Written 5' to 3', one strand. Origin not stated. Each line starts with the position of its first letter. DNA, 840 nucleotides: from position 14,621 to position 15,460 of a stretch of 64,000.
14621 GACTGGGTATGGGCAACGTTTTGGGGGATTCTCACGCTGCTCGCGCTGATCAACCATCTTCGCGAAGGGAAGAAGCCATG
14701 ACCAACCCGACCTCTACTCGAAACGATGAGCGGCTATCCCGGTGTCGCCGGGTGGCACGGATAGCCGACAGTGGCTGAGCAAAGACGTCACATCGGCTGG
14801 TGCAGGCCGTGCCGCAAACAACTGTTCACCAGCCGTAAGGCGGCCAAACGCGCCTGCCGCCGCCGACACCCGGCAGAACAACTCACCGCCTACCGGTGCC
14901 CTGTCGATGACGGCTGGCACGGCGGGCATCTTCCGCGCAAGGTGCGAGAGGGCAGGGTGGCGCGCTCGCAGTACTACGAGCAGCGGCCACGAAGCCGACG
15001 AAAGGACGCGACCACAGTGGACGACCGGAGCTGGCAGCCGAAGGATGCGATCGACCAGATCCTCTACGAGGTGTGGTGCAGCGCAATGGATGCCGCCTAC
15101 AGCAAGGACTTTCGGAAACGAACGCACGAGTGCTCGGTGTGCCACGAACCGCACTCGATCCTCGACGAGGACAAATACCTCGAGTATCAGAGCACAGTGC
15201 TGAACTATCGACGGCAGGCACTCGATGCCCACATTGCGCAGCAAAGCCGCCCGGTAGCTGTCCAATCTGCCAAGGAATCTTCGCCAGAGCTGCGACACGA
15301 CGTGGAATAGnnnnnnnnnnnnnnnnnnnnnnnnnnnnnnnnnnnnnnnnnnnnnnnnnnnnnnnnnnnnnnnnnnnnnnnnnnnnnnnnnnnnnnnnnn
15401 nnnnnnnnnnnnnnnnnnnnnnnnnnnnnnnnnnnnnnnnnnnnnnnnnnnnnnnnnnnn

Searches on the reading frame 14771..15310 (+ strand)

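Call 21: search_protein_families(library=phrogs, max_evalue=0.001, proteins=[window:14771-15310:+])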
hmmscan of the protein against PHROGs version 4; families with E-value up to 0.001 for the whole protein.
window:14771-15310:+ (179 aa): 1 family
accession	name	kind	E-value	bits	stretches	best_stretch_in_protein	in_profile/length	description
phrog_9124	-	unknown function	1e-05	26.9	1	10-61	9-65/74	-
